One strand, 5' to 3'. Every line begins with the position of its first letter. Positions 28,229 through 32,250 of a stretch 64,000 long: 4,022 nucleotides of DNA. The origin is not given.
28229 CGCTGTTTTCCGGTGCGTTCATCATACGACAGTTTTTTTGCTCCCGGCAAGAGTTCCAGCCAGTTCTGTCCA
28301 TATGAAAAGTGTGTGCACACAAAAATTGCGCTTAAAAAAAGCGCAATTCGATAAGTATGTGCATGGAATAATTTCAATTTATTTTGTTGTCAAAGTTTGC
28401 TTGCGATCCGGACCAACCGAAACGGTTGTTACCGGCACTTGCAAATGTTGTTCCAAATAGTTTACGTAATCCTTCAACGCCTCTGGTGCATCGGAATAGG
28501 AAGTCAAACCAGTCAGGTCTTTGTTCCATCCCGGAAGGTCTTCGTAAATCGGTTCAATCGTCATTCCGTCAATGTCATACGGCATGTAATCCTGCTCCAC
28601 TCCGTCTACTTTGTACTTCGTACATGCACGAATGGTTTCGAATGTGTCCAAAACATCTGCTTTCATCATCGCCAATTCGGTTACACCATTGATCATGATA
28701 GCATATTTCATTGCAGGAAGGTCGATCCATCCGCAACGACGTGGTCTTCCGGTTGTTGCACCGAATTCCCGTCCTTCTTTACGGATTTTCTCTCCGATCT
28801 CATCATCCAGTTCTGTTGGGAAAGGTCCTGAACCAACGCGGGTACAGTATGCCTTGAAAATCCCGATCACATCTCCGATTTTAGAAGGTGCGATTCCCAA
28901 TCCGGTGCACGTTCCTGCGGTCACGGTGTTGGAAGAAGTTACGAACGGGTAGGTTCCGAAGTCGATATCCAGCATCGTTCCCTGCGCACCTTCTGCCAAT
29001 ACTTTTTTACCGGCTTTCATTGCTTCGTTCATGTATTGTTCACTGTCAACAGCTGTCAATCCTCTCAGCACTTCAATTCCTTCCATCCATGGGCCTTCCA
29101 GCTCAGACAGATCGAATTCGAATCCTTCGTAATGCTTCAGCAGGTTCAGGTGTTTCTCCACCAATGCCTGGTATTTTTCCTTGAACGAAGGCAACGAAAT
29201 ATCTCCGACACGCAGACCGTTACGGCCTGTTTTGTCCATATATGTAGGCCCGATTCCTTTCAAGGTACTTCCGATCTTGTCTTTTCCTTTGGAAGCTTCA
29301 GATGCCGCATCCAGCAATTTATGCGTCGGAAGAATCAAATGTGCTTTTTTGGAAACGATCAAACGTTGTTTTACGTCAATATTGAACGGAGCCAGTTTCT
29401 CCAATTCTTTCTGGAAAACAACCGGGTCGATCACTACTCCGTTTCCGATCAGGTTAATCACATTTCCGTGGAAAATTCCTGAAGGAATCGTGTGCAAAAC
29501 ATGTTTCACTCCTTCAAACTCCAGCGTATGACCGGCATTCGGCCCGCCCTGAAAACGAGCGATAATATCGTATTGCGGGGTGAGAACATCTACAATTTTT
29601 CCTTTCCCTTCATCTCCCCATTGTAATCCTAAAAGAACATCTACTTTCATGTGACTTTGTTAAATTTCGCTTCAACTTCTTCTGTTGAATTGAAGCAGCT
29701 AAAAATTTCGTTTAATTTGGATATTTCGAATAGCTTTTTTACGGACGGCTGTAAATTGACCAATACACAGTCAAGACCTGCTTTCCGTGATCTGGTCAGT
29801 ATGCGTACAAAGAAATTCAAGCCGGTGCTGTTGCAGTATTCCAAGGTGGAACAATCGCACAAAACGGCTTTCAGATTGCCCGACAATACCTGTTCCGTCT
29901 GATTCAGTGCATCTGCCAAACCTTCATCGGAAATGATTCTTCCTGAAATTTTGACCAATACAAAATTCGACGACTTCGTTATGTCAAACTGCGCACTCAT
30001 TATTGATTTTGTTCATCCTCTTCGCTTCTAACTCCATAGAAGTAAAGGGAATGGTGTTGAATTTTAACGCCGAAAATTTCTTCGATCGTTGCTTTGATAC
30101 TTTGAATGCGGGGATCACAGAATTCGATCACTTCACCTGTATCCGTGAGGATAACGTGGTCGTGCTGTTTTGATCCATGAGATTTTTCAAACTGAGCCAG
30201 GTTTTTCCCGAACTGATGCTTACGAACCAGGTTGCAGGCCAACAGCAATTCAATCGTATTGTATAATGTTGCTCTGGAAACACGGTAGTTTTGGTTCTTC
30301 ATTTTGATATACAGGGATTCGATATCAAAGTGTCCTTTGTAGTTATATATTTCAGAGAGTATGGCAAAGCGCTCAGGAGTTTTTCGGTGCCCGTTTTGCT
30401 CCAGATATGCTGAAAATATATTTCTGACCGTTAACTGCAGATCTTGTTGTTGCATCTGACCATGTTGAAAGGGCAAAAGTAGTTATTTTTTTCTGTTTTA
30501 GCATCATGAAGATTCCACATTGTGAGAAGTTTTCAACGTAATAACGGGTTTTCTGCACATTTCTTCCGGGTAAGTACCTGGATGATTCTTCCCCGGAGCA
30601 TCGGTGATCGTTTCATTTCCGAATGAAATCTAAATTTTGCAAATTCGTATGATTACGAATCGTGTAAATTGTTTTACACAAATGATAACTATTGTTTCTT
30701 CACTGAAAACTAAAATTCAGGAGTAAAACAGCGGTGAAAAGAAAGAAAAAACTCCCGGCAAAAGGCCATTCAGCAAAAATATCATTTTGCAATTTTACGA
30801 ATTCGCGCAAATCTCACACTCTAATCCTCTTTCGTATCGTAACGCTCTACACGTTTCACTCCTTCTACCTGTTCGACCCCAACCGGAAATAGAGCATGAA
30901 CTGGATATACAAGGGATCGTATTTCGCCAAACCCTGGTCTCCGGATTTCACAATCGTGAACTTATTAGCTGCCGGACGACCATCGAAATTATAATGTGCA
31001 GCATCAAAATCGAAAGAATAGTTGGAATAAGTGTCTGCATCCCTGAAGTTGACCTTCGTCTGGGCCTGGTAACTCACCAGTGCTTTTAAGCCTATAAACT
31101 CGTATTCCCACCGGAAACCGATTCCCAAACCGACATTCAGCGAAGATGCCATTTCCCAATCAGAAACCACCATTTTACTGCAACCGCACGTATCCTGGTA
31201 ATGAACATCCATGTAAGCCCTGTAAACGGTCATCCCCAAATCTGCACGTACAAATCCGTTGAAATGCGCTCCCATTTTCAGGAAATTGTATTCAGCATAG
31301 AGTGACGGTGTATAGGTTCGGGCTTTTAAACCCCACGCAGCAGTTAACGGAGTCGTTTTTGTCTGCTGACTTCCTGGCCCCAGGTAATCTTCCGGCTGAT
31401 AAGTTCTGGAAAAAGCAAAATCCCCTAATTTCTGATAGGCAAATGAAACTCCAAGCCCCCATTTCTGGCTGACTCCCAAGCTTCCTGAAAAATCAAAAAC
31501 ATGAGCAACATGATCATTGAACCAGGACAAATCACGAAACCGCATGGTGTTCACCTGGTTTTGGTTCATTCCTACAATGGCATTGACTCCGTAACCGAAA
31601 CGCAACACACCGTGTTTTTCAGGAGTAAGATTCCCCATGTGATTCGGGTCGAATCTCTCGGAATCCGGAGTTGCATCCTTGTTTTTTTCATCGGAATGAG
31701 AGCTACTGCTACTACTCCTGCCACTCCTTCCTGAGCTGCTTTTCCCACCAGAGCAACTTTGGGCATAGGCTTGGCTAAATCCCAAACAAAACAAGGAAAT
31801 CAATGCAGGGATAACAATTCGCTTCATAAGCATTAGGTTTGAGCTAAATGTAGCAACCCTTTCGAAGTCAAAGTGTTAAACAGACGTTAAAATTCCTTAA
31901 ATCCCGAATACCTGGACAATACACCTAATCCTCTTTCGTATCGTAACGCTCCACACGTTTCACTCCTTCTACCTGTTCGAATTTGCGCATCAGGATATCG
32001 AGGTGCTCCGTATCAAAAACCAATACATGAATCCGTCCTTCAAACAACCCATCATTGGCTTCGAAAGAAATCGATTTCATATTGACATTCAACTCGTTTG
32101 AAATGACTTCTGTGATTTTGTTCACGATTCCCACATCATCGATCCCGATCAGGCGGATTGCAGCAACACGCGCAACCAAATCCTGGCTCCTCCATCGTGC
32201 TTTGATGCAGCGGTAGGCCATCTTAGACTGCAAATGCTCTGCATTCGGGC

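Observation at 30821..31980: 1.1-kb single-gene islet bounded by a duplicated relA 3' end with a synonymous difference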

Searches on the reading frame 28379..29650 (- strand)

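Call 4: search_protein_families(library=pfam, proteins=[window:28379-29650:-], max_evalue=0.01)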
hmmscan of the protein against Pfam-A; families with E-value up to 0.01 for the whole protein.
window:28379-29650:- (423 aa): 1 family
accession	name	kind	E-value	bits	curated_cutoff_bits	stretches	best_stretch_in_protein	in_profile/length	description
PF00709.27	Adenylsucc_synt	-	9.2e-173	575.2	27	1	5-419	1-415/416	Adenylosuccinate synthetase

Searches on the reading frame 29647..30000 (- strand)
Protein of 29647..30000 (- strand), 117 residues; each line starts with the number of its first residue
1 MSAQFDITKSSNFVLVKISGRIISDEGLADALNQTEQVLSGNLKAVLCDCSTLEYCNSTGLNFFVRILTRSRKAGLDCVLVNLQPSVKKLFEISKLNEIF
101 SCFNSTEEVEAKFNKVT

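Call 4: search_protein_families(library=pfam, proteins=[window:29647-30000:-], max_evalue=0.01)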
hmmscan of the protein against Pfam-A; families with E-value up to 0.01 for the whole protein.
window:29647-30000:- (117 aa): 2 families
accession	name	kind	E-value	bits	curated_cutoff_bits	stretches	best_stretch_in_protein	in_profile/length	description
PF01740.26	STAS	-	1.2e-14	54.4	22.6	1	6-108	3-105/106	STAS domain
PF13466.11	STAS_2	-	1.4e-06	28.8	29.2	1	27-96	11-79/80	STAS domain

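Call 31: find_encoding_contigs(protein=window:29647-30000:-, flank=6000, max_places=10)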
Protein window:29647-30000:- (117 aa): 5 contigs read that carry it; 4 places shown.
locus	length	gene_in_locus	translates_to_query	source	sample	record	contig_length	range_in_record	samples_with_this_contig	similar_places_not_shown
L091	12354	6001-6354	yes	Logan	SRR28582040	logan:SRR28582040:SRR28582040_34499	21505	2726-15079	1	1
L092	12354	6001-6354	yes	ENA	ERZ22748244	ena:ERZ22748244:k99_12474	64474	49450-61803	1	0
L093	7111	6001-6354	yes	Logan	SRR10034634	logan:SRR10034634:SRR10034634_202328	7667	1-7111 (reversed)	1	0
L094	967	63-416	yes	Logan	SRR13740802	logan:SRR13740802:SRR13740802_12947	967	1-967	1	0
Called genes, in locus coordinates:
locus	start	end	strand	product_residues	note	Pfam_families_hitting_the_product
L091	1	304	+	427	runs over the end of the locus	PF09298:FAA_hydrolase_N, PF01557:FAA_hydrolase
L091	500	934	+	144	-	-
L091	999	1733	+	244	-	PF04402:SIMPL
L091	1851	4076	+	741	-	PF13328:HD_4, PF01966:HD, PF04607:RelA_SpoT, PF02824:TGS, PF19296:RelA_AH, PF28438:RelA_RIS, PF13291:ACT_4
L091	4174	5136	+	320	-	-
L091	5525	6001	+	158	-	PF01475:FUR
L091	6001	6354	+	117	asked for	PF01740:STAS, PF13466:STAS_2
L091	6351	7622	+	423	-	PF00709:Adenylsucc_synt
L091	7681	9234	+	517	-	PF03968:LptD_N (faint), PF13100:OstA_2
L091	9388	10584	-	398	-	PF14903:WG_beta_rep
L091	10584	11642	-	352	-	PF01594:AI-2E_transport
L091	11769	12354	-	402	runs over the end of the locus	PF00108:Thiolase_N, PF00109:ketoacyl-synt (faint), PF02803:Thiolase_C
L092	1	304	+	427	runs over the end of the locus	PF09298:FAA_hydrolase_N, PF01557:FAA_hydrolase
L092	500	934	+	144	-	-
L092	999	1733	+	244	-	PF04402:SIMPL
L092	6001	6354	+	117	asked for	PF01740:STAS, PF13466:STAS_2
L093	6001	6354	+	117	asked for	PF01740:STAS, PF13466:STAS_2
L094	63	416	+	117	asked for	PF01740:STAS, PF13466:STAS_2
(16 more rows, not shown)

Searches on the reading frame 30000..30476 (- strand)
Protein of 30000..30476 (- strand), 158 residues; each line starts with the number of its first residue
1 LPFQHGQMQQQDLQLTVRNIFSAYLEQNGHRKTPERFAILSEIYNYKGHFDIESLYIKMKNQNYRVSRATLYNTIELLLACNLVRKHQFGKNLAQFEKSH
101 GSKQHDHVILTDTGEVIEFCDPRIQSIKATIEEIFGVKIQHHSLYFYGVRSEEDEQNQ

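Call 4: search_protein_families(library=pfam, proteins=[window:30000-30476:-], max_evalue=0.01)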
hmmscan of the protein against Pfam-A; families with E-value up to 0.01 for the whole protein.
window:30000-30476:- (158 aa): 1 family
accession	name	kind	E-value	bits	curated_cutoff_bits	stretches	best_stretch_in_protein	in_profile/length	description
PF01475.25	FUR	-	2.1e-26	92.9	23.1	1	28-147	2-121/121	Ferric uptake regulator family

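Call 30: find_encoding_contigs(protein=window:30000-30476:-, flank=6000, max_places=10)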
Protein window:30000-30476:- (158 aa): 11 contigs read that carry it; 5 places shown.
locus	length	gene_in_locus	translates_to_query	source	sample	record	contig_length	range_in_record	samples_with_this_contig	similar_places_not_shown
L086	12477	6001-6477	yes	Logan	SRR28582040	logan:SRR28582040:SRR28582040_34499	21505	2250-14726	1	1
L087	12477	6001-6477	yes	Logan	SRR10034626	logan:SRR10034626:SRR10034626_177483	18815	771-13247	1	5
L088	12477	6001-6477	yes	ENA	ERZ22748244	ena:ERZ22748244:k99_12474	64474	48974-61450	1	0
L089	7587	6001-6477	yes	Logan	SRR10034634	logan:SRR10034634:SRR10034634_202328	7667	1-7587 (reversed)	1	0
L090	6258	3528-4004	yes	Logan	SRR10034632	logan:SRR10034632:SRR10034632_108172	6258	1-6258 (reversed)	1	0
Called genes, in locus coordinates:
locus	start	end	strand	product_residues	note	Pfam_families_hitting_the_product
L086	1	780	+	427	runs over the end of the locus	PF09298:FAA_hydrolase_N, PF01557:FAA_hydrolase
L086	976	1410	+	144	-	-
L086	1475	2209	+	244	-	PF04402:SIMPL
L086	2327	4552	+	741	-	PF13328:HD_4, PF01966:HD, PF04607:RelA_SpoT, PF02824:TGS, PF19296:RelA_AH, PF28438:RelA_RIS, PF13291:ACT_4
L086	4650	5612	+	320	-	-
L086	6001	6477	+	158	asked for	PF01475:FUR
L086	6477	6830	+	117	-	PF01740:STAS, PF13466:STAS_2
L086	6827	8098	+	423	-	PF00709:Adenylsucc_synt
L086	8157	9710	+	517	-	PF03968:LptD_N (faint), PF13100:OstA_2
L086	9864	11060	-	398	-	PF14903:WG_beta_rep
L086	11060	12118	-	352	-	PF01594:AI-2E_transport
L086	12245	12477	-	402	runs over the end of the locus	PF00108:Thiolase_N, PF00109:ketoacyl-synt (faint), PF02803:Thiolase_C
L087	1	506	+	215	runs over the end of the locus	PF00657:Lipase_GDSL (weak), PF13472:Lipase_GDSL_2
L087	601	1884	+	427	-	PF09298:FAA_hydrolase_N, PF01557:FAA_hydrolase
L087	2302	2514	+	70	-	-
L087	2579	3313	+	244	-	PF04402:SIMPL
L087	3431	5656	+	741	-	PF13328:HD_4, PF01966:HD, PF04607:RelA_SpoT, PF02824:TGS, PF19296:RelA_AH, PF28438:RelA_RIS, PF13291:ACT_4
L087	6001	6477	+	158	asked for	PF01475:FUR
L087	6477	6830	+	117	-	PF01740:STAS, PF13466:STAS_2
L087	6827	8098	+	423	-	PF00709:Adenylsucc_synt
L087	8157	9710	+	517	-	PF03968:LptD_N (faint), PF13100:OstA_2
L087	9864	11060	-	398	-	PF14903:WG_beta_rep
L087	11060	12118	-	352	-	PF01594:AI-2E_transport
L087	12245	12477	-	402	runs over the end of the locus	PF00108:Thiolase_N, PF00109:ketoacyl-synt (faint), PF02803:Thiolase_C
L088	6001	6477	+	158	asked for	PF01475:FUR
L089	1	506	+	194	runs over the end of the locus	?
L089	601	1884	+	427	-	PF09298:FAA_hydrolase_N, PF01557:FAA_hydrolase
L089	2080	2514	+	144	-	-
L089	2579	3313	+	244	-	PF04402:SIMPL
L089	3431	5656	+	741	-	PF13328:HD_4, PF01966:HD, PF04607:RelA_SpoT, PF02824:TGS, PF19296:RelA_AH, PF28438:RelA_RIS, PF13291:ACT_4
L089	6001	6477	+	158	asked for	PF01475:FUR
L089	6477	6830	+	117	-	PF01740:STAS, PF13466:STAS_2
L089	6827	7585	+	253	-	?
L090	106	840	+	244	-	PF04402:SIMPL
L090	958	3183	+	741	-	PF13328:HD_4, PF01966:HD, PF04607:RelA_SpoT, PF02824:TGS, PF19296:RelA_AH, PF28438:RelA_RIS, PF13291:ACT_4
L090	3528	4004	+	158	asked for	PF01475:FUR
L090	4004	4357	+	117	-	PF01740:STAS, PF13466:STAS_2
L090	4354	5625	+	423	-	PF00709:Adenylsucc_synt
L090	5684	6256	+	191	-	?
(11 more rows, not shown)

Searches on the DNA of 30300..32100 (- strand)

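Call 24: search_rna_families(source=window, start=30300, end=32100, threshold=evalue, max_evalue=1)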
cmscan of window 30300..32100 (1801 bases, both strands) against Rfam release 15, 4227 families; matches with E-value up to 1: 1.
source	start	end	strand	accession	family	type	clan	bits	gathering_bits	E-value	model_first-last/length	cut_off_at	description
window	30533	30668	+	RF02672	SprX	Gene; sRNA;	-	17.9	80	0.6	1-151/151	no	Small pathogenicity island RNA X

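Call 55: search_dna_similar(query=window:30540-30880:-, collection=plasmids, mode=distant, max_evalue=0.01, max_rows=5)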
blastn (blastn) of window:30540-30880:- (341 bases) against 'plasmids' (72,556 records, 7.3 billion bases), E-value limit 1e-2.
No match.

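Call 56: search_dna_similar(query=window:30540-30880:-, collection=phages, mode=distant, max_evalue=0.01, max_rows=5)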
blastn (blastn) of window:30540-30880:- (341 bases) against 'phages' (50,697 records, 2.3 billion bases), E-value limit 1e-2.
No match.
